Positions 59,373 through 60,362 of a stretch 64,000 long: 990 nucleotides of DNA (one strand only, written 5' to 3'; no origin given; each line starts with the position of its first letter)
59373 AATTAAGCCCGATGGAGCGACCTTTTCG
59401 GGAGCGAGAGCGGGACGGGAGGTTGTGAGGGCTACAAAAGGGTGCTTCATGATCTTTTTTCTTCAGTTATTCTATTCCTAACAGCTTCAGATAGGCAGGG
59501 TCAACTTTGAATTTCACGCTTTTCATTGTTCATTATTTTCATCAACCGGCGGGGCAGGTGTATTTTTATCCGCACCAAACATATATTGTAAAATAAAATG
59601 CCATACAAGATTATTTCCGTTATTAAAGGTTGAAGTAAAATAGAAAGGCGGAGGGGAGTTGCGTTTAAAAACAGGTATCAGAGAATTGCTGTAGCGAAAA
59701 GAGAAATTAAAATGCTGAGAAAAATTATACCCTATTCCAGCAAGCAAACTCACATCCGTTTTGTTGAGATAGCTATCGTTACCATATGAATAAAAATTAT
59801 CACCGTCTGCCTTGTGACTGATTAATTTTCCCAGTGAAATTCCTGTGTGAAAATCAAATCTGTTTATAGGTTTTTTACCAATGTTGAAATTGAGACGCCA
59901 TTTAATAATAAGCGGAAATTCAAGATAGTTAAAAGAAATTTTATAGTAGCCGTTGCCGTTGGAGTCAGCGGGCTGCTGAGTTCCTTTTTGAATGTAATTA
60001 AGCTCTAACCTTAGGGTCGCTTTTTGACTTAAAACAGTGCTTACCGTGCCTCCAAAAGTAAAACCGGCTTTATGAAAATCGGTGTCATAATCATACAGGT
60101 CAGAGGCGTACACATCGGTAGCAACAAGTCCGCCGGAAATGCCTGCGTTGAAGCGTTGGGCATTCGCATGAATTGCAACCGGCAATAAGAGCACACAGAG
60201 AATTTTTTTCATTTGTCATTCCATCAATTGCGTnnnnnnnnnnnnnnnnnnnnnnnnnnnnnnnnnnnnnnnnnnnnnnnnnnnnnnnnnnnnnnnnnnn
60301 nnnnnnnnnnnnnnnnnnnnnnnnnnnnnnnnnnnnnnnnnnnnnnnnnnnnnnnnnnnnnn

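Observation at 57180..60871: AT-rich accessory island between manC and the TPR gene, bounded by a diverged copy of the TPR gene 3' end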

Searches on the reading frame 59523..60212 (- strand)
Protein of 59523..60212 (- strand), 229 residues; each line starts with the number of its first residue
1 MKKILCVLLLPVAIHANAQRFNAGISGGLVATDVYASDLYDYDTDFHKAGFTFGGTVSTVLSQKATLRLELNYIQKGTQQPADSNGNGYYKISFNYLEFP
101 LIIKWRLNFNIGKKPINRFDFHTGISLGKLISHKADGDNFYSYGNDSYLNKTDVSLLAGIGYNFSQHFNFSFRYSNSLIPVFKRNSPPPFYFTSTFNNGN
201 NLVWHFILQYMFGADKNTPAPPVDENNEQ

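Call 7: search_protein_families(library=pfam, proteins=[window:59523-60212:-], max_evalue=0.01)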
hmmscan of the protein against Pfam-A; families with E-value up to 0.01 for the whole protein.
window:59523-60212:- (229 aa): 2 families
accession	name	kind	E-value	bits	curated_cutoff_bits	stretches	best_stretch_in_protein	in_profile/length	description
PF13568.12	OMP_b-brl_2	-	2.8e-20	73.6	27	1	18-182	2-174/175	Outer membrane protein beta-barrel domain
PF13505.12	OMP_b-brl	-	7.9e-09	36.4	28.7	1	5-211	4-174/175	Outer membrane protein beta-barrel domain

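Call 31: find_homologous_proteins(query=window:59523-60212:-, max_evalue=1e-10)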
Query window:59523-60212:- (229 aa): 49 proteins with E <= 1e-10 among 292 candidates.
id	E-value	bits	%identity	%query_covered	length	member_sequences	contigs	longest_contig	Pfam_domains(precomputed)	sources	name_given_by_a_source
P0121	1.1e-150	518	100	100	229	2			PF13505.13,PF13568.13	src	-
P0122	4.0e-127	441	84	99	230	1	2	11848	PF13505.13,PF13568.13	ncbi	-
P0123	1.1e-93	331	67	99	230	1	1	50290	PF13505.13,PF13568.13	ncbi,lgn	ncbi:MAG: porin family protein [Bacteroidia bacterium]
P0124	8.8e-90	318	63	99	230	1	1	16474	PF13505.13,PF13568.13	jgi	jgi:opacity protein-like surface antigen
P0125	3.9e-86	306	60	99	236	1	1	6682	PF13505.13,PF13568.13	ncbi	ncbi:MAG: porin family protein [Bacteroidia bacterium]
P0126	3.7e-83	297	62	99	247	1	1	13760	PF13505.13,PF13568.13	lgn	-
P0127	7.1e-83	296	61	96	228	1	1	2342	PF13505.13,PF13568.13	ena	-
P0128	2.9e-82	294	62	97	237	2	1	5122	PF13505.13,PF13568.13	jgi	jgi:hypothetical protein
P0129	6.4e-82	293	61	95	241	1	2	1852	PF13505.13,PF13568.13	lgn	-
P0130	1.9e-76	275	61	94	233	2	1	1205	PF13505.13,PF13568.13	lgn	-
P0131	3.8e-76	274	59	96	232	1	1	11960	PF13505.13,PF13568.13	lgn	-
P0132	1.6e-73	265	55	98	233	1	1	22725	PF13505.13,PF13568.13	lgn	-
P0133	2.4e-73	265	56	99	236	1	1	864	PF13568.13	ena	-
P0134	1.6e-70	255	55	99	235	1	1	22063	PF13505.13,PF13568.13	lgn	-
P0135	2.8e-69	251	58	91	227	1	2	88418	PF13505.13,PF13568.13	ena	-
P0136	3.0e-69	251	57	96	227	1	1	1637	PF13505.13,PF13568.13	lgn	-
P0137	4.6e-69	251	55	98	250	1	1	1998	PF13505.13,PF13568.13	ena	-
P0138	1.7e-68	249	54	94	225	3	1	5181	PF13505.13,PF13568.13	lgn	-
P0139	5.4e-67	244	53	94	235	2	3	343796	PF13505.13,PF13568.13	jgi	-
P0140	9.0e-67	243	52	99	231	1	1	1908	PF13568.13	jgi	jgi:hypothetical protein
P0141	9.3e-67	243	54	96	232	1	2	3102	PF13568.13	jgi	jgi:hypothetical protein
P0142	3.8e-66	241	54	95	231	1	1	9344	PF13505.13,PF13568.13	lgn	-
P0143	3.8e-65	238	52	95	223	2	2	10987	PF13505.13,PF13568.13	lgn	-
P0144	5.6e-56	208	63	66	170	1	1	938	PF13568.13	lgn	-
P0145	2.4e-54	202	45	93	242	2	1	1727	PF13505.13,PF13568.13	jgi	jgi:hypothetical protein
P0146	1.4e-52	197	45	91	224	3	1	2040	PF13505.13,PF13568.13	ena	-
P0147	1.8e-51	193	45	93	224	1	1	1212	PF13505.13,PF13568.13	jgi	jgi:hypothetical protein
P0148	2.1e-50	190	42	94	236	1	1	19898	PF13505.13,PF13568.13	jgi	jgi:hypothetical protein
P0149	2.3e-49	186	43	93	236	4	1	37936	PF13505.13,PF13568.13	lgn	-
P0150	7.4e-49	184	41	98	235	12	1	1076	PF13505.13,PF13568.13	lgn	-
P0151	1.2e-48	184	42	97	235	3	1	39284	PF13505.13,PF13568.13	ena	-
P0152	5.6e-48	182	43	93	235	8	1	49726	PF13505.13,PF13568.13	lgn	-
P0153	6.3e-48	181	43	89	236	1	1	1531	PF13568.13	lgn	-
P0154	1.4e-47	180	43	89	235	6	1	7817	PF13568.13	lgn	-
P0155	1.6e-47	180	42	93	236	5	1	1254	PF13568.13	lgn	-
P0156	1.7e-46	177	43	93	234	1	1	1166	PF13505.13,PF13568.13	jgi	-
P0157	5.8e-46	175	42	95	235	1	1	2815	PF13568.13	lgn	-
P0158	5.4e-45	172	41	95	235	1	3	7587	PF13568.13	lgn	-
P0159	6.7e-45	172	45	86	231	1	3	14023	PF13505.13,PF13568.13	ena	-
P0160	7.3e-45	171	61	54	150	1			PF13568.13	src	-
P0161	7.7e-44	168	61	56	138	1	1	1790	PF13568.13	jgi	jgi:hypothetical protein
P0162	1.4e-43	167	42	88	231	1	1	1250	PF13568.13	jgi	-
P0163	6.4e-43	165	39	96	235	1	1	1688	PF13505.13,PF13568.13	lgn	-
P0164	2.2e-12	65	30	92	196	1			PF13505.13,PF13568.13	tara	tara:strand:- start:189 stop:779 length:591 start_codon:yes stop_codon:yes gene_type:complete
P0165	1.4e-11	62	31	93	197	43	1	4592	PF13568.13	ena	-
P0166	2.5e-11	62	30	92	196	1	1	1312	PF13505.13,PF13568.13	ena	-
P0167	3.0e-11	61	30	92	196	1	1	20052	PF13505.13,PF13568.13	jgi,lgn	-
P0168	5.5e-11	61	29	93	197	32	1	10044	PF13505.13,PF13568.13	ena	-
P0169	8.5e-11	60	30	86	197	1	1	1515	PF13505.13,PF13568.13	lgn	-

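Call 32: find_encoding_contigs(protein=P0122, flank=8000, max_places=3)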
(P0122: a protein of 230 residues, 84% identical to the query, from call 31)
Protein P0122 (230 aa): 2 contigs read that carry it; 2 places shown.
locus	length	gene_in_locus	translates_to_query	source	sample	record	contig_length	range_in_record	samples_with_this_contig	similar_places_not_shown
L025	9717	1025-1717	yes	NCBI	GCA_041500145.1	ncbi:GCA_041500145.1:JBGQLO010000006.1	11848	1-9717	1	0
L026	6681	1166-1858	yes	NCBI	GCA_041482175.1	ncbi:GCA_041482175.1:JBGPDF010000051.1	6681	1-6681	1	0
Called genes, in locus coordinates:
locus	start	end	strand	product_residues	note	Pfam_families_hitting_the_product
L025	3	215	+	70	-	?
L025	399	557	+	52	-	-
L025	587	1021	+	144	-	PF01797:Y1_Tnp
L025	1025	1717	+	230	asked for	PF13505:OMP_b-brl (weak), PF13568:OMP_b-brl_2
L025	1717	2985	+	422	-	PF01566:Nramp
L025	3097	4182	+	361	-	PF00483:NTP_transferase, PF12804:NTP_transf_3 (faint), PF22640:ManC_GMP_beta-helix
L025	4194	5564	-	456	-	PF00206:Lyase_1, PF10415:FumaraseC_C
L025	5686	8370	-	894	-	PF13573:SprB, PF00801:PKD (weak), PF18911:PKD_4, PF13585:CHU_C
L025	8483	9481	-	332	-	PF13585:CHU_C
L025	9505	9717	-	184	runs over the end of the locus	PF07638:Sigma70_ECF (faint), PF04542:Sigma70_r2, PF04545:Sigma70_r4 (faint), PF08281:Sigma70_r4_2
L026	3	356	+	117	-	?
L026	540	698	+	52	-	-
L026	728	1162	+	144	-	PF01797:Y1_Tnp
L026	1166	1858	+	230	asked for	PF13505:OMP_b-brl (weak), PF13568:OMP_b-brl_2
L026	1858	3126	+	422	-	PF01566:Nramp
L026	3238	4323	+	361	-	PF00483:NTP_transferase, PF12804:NTP_transf_3 (faint), PF22640:ManC_GMP_beta-helix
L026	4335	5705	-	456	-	PF00206:Lyase_1, PF10415:FumaraseC_C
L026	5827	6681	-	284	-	?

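Call 33: find_encoding_contigs(protein=P0123, flank=8000, max_places=3)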
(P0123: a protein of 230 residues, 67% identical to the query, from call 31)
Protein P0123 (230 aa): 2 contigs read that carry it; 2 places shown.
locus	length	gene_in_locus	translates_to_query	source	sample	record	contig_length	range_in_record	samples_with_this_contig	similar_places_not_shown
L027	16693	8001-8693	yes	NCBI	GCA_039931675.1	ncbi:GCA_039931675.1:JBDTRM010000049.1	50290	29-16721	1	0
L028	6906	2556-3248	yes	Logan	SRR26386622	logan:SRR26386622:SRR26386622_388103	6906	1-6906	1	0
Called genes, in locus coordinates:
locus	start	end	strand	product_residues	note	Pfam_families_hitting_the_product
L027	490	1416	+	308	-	PF13715:CarbopepD_reg_2 (faint), PF13620:CarboxypepD_reg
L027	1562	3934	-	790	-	PF00082:Peptidase_S8, PF00801:PKD (faint), PF13895:Ig_2 (faint), PF18962:Por_Secre_tail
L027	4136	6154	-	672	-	-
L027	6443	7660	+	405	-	PF19408:PKD_6, PF00041:fn3 (weak), PF18962:Por_Secre_tail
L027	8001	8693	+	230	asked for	PF13505:OMP_b-brl, PF13568:OMP_b-brl_2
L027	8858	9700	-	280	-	-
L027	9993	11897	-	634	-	PF01551:Peptidase_M23, PF00041:fn3 (weak), PF18962:Por_Secre_tail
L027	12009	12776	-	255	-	-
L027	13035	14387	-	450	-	PF07291:MauE, PF07681:DoxX (weak)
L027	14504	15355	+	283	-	PF00809:Pterin_bind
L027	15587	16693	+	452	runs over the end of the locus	PF11074:DUF2779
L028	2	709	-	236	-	?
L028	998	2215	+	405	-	PF19408:PKD_6, PF00041:fn3 (weak), PF18962:Por_Secre_tail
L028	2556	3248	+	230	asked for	PF13505:OMP_b-brl, PF13568:OMP_b-brl_2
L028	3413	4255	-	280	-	-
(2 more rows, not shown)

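Call 50: search_protein_families(library=ncbifam, proteins=[window:59523-60212:-, L025:587-1021:+, L025:1717-2985:+], max_evalue=0.001)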
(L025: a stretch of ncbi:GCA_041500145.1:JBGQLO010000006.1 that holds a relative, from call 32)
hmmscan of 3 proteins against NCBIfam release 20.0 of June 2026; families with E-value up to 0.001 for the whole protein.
window:59523-60212:- (229 aa): 1 family
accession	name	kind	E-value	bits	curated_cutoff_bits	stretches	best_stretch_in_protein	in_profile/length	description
NF049866.1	outer_TDE1717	subfamily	4.6e-13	49.6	135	1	1-185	1-182/210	TDE1717 family outer membrane beta-barrel protein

L025:587-1021:+ (144 aa): 2 families
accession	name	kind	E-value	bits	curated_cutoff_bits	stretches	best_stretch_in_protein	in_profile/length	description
NF033573.1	transpos_IS200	equivalog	7e-19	68.3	55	1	3-116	8-126/126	IS200/IS605 family transposase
NF047646.1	REP_Tyr_transpos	equivalog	3.4e-08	33.5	80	1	12-115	16-128/146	REP-associated tyrosine transposase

L025:1717-2985:+ (422 aa): 3 families
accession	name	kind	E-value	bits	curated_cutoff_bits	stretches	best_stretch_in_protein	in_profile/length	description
NF001923.0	PRK00701.1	subfamily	2e-35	122.3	430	1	6-419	25-435/439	Mn(2+) uptake NRAMP transporter MntH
TIGR01197.1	nramp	subfamily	4.3e-15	55.9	272.5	1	13-260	2-253/390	metal ion transporter, metal ion (Mn2+/Fe2+) transporter (Nramp) family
NF037982.1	Nramp_1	equivalog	4.2e-12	46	50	1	19-386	1-403/404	Nramp family divalent metal transporter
